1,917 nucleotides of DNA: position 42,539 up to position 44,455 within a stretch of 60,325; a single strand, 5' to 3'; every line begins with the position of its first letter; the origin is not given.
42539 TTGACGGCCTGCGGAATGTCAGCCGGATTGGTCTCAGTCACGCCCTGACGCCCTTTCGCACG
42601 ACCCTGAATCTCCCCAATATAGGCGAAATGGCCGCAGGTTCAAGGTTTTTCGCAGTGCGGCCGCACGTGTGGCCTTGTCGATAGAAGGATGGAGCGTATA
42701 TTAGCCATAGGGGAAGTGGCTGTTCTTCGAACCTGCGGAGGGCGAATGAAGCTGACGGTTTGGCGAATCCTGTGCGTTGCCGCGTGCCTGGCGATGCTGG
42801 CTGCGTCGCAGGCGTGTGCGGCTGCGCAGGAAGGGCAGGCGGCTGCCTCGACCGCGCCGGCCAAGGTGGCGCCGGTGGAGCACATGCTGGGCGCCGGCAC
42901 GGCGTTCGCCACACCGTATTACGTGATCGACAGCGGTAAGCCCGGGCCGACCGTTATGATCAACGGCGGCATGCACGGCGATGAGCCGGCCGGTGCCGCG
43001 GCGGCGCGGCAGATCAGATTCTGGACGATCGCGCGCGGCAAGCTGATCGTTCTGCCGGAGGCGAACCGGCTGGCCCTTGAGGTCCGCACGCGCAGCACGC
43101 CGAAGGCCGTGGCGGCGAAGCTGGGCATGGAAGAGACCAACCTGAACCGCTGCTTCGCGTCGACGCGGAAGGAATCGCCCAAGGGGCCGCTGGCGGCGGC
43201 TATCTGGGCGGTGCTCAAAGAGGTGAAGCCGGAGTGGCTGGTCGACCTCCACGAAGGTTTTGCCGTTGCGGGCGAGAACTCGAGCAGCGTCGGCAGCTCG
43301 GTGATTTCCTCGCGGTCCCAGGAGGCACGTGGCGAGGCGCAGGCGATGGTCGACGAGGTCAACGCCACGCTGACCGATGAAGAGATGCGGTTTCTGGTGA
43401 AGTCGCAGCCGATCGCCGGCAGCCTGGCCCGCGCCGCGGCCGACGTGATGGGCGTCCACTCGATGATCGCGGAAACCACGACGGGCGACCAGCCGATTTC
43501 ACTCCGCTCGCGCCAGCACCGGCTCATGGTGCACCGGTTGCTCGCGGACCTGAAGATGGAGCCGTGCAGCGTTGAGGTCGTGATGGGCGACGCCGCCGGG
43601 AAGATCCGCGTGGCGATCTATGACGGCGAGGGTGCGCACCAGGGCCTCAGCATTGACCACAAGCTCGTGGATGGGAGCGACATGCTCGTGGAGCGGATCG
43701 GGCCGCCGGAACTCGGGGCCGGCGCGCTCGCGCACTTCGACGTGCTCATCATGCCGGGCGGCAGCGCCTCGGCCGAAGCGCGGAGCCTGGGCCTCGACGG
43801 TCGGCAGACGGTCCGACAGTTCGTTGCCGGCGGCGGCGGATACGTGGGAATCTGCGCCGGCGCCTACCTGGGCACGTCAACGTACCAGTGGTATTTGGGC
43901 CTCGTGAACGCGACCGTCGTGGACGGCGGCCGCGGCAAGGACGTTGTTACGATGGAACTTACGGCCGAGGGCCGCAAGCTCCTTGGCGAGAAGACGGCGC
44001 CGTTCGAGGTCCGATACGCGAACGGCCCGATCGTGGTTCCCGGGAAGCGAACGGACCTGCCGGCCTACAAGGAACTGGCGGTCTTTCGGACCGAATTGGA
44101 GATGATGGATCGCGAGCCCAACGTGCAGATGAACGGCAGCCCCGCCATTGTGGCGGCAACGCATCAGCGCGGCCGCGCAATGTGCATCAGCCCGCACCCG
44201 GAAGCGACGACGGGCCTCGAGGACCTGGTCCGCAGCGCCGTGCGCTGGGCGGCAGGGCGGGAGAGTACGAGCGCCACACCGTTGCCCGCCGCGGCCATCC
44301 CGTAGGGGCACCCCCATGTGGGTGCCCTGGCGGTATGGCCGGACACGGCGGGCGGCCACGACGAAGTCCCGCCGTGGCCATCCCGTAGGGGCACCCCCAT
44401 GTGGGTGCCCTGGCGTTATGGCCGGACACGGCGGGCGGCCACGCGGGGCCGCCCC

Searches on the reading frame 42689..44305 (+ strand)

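Call 87: search_protein_families(library=pfam, proteins=[window:42689-44305:+], max_evalue=0.0001)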
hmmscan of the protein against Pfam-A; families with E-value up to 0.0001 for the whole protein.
window:42689-44305:+ (538 aa): 2 families
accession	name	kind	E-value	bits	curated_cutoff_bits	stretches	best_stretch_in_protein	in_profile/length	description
PF09825.15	BPL_N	-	4.8e-14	52.4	24.2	1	352-411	52-111/283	Biotin-protein ligase, N terminal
PF24827.1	AstE_AspA_cat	-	2.4e-10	40.7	25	1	85-191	1-107/192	Succinylglutamate desuccinylase/Aspartoacylase catalytic domain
